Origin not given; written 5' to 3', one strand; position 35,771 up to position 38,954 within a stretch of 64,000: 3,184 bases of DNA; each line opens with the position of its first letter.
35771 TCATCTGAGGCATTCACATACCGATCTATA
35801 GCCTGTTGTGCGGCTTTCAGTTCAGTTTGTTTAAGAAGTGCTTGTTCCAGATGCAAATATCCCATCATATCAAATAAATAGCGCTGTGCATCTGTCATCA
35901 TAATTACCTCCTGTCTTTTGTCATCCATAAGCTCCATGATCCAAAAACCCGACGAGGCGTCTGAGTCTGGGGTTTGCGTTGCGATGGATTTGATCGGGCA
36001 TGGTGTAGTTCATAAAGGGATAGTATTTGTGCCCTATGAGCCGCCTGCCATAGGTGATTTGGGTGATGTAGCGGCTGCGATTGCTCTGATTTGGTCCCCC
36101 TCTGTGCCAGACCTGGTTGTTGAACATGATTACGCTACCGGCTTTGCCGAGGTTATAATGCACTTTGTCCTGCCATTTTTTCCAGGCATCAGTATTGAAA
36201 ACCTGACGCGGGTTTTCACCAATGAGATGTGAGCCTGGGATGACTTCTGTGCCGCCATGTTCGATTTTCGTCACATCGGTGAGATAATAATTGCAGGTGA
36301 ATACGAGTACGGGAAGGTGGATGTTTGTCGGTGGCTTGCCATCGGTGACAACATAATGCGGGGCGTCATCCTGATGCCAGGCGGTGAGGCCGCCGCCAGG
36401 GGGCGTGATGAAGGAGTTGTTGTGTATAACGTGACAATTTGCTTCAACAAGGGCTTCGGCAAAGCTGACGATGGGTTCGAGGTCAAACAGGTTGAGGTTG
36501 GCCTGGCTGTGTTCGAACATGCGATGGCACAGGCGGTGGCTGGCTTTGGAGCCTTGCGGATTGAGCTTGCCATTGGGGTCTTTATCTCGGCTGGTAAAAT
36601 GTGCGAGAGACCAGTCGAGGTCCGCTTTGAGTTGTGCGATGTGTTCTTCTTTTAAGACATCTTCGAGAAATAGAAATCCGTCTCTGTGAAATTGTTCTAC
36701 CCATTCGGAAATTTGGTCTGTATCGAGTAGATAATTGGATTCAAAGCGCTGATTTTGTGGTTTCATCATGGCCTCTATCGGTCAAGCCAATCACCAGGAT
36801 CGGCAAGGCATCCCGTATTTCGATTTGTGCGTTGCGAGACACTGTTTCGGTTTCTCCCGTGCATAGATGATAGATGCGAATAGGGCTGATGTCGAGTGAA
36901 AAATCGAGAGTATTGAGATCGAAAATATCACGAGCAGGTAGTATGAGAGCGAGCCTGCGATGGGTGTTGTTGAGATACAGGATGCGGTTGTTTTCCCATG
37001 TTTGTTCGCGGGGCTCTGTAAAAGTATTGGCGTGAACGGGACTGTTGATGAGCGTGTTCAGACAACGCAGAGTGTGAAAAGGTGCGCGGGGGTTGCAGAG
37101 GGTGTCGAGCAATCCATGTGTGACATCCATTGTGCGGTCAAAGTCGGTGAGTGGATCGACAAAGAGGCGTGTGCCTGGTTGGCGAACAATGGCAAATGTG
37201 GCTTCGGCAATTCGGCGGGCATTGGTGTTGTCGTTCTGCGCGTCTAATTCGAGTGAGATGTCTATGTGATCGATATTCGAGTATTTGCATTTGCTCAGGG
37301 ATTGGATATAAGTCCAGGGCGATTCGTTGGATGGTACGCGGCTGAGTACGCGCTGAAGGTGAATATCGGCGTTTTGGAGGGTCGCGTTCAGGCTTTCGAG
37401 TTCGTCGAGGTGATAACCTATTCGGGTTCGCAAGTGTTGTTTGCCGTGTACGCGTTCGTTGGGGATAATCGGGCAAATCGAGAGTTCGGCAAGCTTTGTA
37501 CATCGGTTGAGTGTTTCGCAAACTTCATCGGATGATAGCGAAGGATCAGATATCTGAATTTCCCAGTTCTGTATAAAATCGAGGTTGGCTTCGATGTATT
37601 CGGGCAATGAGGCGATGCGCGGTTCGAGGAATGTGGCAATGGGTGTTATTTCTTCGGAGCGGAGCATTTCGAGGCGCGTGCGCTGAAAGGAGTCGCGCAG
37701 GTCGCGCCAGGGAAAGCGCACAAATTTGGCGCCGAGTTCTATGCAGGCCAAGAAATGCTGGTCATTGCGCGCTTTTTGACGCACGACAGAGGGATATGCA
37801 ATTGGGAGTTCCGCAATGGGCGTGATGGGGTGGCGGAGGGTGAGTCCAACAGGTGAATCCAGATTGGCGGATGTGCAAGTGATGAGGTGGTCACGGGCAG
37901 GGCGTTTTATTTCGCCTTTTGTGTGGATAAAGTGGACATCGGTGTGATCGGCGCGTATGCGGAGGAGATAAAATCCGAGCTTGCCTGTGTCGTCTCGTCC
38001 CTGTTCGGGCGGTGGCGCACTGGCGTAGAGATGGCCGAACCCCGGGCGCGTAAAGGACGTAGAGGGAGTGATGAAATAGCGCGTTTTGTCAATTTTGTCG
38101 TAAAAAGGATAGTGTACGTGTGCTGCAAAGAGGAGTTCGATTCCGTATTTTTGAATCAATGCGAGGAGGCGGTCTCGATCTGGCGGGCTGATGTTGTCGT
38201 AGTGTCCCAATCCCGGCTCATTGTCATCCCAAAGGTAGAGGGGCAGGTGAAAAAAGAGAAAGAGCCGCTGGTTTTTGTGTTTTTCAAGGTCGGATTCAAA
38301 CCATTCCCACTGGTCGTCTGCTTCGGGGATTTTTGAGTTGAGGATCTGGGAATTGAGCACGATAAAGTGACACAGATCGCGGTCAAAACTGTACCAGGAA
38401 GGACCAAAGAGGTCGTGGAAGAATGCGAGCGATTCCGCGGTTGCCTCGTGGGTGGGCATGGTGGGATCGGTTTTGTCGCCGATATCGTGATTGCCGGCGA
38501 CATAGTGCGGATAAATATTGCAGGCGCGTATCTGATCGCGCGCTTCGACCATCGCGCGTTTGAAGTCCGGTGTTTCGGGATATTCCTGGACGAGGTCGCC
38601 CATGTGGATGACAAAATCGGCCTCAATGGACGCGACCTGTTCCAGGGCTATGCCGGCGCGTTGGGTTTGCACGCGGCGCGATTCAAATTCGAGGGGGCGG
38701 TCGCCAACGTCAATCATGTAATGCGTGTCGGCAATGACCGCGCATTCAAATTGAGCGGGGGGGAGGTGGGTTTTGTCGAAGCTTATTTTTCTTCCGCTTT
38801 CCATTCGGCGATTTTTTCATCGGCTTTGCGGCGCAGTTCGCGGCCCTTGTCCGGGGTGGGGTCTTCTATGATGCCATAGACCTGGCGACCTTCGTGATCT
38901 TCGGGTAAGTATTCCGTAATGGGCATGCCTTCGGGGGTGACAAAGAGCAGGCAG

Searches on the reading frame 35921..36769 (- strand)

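Call 28: search_protein_families(library=pfam, proteins=[window:35921-36769:-], max_evalue=0.0001)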
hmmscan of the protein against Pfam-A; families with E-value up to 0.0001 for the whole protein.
window:35921-36769:- (282 aa): 1 family
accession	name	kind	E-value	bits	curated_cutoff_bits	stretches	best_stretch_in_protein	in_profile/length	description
PF05721.19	PhyH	-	5.4e-23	82.8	22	1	27-233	1-211/213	Phytanoyl-CoA dioxygenase (PhyH)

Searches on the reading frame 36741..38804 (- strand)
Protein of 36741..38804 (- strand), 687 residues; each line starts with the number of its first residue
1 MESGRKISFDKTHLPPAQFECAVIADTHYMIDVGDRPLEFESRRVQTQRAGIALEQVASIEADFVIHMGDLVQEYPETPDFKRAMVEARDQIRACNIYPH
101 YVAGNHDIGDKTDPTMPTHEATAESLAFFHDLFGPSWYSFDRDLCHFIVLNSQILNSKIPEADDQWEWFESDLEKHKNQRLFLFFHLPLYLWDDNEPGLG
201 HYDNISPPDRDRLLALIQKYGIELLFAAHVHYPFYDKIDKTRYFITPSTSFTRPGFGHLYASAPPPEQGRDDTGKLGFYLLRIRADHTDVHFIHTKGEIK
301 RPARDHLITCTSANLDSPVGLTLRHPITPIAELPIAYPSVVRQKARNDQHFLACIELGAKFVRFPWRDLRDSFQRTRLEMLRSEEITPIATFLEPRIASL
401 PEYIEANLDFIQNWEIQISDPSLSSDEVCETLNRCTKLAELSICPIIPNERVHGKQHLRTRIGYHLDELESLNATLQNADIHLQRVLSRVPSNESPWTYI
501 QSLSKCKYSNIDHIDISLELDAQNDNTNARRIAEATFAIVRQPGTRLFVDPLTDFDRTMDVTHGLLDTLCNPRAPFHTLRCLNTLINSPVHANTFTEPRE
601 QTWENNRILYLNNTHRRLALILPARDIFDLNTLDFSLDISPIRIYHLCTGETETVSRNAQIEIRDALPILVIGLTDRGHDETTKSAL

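Call 28: search_protein_families(library=pfam, proteins=[window:36741-38804:-], max_evalue=0.0001)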
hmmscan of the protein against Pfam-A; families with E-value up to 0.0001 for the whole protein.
window:36741-38804:- (687 aa): 1 family
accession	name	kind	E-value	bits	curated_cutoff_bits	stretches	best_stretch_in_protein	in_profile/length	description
PF00149.33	Metallophos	-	1.8e-12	48.5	21.5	1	22-233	4-191/191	Calcineurin-like phosphoesterase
